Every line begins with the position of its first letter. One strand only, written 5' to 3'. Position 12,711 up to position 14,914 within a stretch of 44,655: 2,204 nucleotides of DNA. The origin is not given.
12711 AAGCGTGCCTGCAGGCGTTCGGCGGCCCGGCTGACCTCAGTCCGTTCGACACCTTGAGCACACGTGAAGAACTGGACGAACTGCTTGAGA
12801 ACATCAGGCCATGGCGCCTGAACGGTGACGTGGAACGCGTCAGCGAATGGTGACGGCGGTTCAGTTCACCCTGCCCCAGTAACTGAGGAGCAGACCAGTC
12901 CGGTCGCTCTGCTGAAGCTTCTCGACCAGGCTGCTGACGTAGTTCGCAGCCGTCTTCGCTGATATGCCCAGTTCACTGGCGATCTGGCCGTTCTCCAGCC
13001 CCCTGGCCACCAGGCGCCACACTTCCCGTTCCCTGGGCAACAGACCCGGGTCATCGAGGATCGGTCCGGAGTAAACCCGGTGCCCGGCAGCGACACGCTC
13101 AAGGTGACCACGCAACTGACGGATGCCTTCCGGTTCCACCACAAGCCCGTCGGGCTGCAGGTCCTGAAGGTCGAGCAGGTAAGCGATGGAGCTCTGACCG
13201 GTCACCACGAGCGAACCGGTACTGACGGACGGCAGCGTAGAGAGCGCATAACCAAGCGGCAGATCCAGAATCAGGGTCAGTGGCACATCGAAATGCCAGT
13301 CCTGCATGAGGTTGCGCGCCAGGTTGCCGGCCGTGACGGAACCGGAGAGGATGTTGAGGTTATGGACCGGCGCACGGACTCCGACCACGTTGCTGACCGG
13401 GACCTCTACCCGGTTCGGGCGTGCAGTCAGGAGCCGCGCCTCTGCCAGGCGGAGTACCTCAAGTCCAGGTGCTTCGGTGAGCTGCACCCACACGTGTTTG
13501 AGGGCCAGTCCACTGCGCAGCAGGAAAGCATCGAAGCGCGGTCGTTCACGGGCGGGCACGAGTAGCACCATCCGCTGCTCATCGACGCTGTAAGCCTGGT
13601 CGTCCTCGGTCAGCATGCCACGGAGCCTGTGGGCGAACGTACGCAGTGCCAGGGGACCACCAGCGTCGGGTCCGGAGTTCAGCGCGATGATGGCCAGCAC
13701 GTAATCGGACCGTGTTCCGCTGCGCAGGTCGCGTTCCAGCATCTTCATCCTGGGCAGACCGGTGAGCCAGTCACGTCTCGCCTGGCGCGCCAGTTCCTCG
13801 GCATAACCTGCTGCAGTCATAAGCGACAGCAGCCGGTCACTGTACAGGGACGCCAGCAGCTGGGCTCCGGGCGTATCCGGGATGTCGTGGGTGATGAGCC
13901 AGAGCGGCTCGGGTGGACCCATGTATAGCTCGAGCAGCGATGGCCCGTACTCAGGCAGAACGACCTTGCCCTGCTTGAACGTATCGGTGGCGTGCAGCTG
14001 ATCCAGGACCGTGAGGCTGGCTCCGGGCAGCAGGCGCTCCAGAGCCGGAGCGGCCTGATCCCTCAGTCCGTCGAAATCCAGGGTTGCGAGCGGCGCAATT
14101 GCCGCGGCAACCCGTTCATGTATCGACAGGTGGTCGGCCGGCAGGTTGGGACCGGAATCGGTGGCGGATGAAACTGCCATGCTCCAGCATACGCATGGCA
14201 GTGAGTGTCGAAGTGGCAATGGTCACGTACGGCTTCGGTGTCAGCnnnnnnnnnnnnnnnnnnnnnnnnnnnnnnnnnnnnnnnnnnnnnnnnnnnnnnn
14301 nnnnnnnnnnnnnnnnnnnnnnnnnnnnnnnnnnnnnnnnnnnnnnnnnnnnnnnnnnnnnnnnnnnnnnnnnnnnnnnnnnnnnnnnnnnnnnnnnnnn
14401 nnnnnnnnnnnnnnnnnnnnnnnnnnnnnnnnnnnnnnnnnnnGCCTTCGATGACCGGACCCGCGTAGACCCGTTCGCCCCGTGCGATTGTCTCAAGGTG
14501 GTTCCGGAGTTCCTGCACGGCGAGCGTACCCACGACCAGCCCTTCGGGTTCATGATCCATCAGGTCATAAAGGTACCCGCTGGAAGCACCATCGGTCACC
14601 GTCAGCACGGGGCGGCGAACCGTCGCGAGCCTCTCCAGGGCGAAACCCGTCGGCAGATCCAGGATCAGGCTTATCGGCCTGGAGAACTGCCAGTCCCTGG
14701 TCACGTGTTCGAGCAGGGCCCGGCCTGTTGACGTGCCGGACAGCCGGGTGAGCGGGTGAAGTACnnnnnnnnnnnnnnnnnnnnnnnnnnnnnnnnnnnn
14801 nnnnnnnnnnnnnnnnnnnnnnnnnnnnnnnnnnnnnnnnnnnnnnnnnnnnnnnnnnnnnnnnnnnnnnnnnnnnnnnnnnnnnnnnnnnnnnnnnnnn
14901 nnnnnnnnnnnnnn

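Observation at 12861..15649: Two tandem paralogous regulators: N-terminal domain, degenerate GGDEF-like domain, receiver-like domain and LuxR HTH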

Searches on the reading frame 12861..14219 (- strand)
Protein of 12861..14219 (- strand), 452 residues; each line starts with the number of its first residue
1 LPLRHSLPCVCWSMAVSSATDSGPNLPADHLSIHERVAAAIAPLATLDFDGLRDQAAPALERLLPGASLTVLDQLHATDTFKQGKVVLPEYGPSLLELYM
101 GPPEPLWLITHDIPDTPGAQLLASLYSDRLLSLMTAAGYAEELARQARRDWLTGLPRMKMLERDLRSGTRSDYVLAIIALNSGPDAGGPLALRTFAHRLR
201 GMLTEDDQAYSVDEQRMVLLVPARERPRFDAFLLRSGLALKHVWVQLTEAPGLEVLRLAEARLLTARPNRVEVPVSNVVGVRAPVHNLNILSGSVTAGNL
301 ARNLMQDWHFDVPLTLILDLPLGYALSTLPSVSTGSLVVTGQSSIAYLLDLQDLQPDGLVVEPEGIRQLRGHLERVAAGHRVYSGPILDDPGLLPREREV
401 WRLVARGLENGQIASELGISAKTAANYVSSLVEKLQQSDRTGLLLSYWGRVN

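Call 3: search_protein_families(library=pfam, proteins=[window:12861-14219:-], max_evalue=1)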
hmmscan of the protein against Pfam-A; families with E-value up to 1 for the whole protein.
window:12861-14219:- (452 aa): 4 families
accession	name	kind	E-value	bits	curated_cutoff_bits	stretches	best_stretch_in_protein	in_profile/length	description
PF00196.25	GerE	-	1.3e-11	44.4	23.5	1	395-443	5-53/57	Bacterial regulatory proteins, luxR family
PF08281.18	Sigma70_r4_2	-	0.016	15.3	25.7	1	393-429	11-48/54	Sigma-70, region 4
PF13412.12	HTH_24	-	0.09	12.8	21.9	1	407-434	17-44/48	Winged helix-turn-helix DNA-binding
PF04967.18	HTH_10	-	0.18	12.1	23.1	1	406-435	22-51/53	HTH DNA binding domain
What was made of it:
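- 12861..14180 (-): RegB, the B-type regulator (439 aa from ATG 14180; the ORF extends to TTG 14219). Colinear domains: N-terminal domain 13872..14171, helix 13785..13871, GGDEF-like 13425..13784, receiver-like 13062..13367, HTH 12876..13049. Pfam GerE at 44.4 bits (call 3).
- LuxR HTH: Pfam GerE above cut-off in both proteins (call 3).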

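Call 4: search_protein_families(library=ncbifam, proteins=[window:12861-14219:-], max_evalue=1)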
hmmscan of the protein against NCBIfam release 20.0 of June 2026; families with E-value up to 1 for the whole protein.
window:12861-14219:- (452 aa): 24 families
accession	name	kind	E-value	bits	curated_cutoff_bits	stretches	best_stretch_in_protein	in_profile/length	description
NF052366.1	photon_PedR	equivalog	1.3e-07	31.7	120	1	395-444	5-54/74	photosynthetic electron transport-dependent transcriptional regulator PedR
NF047785.1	respo_reg_MadR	equivalog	2.1e-06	27.3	300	1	390-442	146-198/209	MadR family response regulator transcription factor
NF041232.1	BagY_FevT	exception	3.4e-05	22.9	700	1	394-443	298-347/367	LuxR family transcriptional regulator BagY/FevT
NF007685.0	PRK10360.1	equivalog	4.8e-05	23.3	258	1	393-440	138-185/196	response regulator transcription factor UhpA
NF011896.0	PRK15369.1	equivalog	0.00013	21.6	242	1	392-443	149-200/211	two component system response regulator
NF050132.1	TransRegAbsR2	equivalog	0.00015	20.7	850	1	392-443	530-581/582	LuxR family transcriptional regulator AbsR2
NF007935.0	PRK10651.1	equivalog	0.00039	19.6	250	1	391-440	154-203/216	two-component system response regulator NarL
TIGR02937.1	sigma70-ECF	superfamily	0.00056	19.6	42.9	1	393-437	118-163/165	sigma-70 family RNA polymerase sigma factor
NF052445.1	RespRegMctR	equivalog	0.00088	18.7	300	1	393-443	145-195/205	two-component system response regulator MctR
NF007708.0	PRK10403.1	equivalog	0.00094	18.7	343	1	394-440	155-201/215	nitrate/nitrite response regulator protein NarP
NF007419.0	PRK09958.1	equivalog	0.0011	18.6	251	1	396-437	147-188/204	acid-sensing system DNA-binding response regulator EvgA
TIGR03541.1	reg_near_HchA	equivalog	0.0022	17.5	215.6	1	393-436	172-215/232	PA1136 family autoinducer-binding transcriptional regulator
TIGR03020.2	EpsA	equivalog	0.0024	17.5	170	1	392-440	190-238/247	XrtB/PEP-CTERM-associated transcriptional regulator EpsA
NF006900.1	PRK09390.1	equivalog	0.0025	17.4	255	1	393-439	143-189/203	response regulator FixJ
NF040749.1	tetrathio_RR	equivalog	0.0097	15.6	290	1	393-439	134-180/191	tetrathionate respiration response regulator TtrR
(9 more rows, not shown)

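Call 85: search_solved_structures(query=window:12861-14180:-, max_evalue=0.01, show_alignments=1)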
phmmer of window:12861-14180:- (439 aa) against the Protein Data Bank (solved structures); distinct sequences matched with E-value up to 0.01: 22.
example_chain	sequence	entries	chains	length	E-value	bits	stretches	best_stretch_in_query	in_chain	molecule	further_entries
4ldz_A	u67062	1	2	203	2.3e-06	30.2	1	347-428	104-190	Transcriptional regulatory protein DesR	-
4wsz_A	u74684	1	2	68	1.3e-05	27.7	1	380-430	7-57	Response regulator receiver domain protein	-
4zmr_A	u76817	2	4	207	2e-05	27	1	319-428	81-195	Response regulator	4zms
4hye_A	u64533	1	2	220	2.4e-05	26.8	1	319-428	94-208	Response regulator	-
7ve4_A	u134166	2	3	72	4.3e-05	25.9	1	380-432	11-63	DNA-binding response regulator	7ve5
5hev_A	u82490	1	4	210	4.9e-05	25.8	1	371-430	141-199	Response regulator protein VraR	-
4wt0_B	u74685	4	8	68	6.1e-05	25.4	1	380-430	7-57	Response regulator receiver domain protein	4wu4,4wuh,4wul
1zlk_A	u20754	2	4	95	6.3e-05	25.4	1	371-429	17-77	Dormancy Survival Regulator | TWO COMPONENT TRANSCRIPTIONAL REGULATORY PROTEIN DEVR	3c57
2rnj_A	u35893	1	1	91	7.4e-05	25.2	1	380-432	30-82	Response regulator protein vraR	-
1fse_A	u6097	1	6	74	8.9e-05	24.9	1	377-429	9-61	GERE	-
1zlj_A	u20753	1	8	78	9.8e-05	24.8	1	377-429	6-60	Dormancy Survival Regulator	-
7x1k_A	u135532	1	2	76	0.00023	23.6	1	380-431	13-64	Chemotaxis protein CheY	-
7vim_A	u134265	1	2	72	0.00029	23.2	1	374-437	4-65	Protein EsrB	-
4gvp_A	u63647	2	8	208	0.00032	23.1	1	380-431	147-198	Response regulator protein vraR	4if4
7ve6_A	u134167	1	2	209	0.00032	23.1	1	380-431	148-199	Response regulator protein VraR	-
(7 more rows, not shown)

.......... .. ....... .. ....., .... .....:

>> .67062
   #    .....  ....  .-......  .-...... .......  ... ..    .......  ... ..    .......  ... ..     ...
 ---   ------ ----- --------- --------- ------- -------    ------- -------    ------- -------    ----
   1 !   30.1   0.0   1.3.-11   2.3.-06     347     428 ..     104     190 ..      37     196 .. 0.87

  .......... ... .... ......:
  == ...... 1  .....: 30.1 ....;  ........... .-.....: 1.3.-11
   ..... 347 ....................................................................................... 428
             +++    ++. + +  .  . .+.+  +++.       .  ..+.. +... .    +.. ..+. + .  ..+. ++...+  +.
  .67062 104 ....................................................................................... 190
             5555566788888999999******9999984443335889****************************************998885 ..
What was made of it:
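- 12861..14180 (-): On its own it hits DesR and spr1814 into the receiver (call 85).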

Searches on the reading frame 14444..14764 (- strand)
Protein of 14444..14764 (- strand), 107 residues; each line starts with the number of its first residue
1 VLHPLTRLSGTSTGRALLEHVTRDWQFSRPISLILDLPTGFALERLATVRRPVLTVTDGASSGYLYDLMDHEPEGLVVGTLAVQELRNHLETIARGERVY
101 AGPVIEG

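Call 32: search_solved_structures(query=A4, max_evalue=10, show_alignments=4)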
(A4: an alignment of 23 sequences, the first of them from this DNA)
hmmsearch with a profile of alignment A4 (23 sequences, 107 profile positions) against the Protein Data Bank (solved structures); distinct sequences matched with E-value up to 10: 21.
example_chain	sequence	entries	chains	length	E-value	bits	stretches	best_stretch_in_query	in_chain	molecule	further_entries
4le0_A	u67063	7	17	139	0.012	18.5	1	42-106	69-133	Transcriptional regulatory protein DesR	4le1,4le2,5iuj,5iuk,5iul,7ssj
7ssi_C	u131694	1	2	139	0.012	18.5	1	42-106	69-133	Transcriptional regulatory protein DesR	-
4ldz_A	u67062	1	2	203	0.018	17.9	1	42-106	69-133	Transcriptional regulatory protein DesR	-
4e7o_A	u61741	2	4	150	0.04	16.8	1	42-102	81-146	Response regulator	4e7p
4zmr_A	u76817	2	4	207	0.067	16.1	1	38-103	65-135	Response regulator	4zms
4hye_A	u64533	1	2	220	0.081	15.8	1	38-103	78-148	Response regulator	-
3b2n_A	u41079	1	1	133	0.18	14.7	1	42-98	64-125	Uncharacterized protein Q99UF4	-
5i4c_A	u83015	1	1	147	0.23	14.3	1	53-100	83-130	Transcriptional regulatory protein RcsB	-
6zii_B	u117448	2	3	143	0.24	14.3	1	53-100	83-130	Transcriptional regulatory protein RcsB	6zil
3fp9_A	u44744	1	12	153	0.33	13.8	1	26-57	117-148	Proteasome-associated ATPase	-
1udr_A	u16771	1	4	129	0.37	13.7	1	51-93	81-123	CHEY PROTEIN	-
6eo2_A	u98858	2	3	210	0.38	13.6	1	53-100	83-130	Transcriptional regulatory protein RcsB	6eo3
5o8y_A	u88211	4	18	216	0.41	13.5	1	53-100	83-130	Transcriptional regulatory protein RcsB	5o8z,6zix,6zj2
5vxn_A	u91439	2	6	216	0.41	13.5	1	53-100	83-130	Transcriptional regulatory protein RcsB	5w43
7ljf_A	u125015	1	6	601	0.5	13.3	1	28-64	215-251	AAA ATPase forming ring-shaped complexes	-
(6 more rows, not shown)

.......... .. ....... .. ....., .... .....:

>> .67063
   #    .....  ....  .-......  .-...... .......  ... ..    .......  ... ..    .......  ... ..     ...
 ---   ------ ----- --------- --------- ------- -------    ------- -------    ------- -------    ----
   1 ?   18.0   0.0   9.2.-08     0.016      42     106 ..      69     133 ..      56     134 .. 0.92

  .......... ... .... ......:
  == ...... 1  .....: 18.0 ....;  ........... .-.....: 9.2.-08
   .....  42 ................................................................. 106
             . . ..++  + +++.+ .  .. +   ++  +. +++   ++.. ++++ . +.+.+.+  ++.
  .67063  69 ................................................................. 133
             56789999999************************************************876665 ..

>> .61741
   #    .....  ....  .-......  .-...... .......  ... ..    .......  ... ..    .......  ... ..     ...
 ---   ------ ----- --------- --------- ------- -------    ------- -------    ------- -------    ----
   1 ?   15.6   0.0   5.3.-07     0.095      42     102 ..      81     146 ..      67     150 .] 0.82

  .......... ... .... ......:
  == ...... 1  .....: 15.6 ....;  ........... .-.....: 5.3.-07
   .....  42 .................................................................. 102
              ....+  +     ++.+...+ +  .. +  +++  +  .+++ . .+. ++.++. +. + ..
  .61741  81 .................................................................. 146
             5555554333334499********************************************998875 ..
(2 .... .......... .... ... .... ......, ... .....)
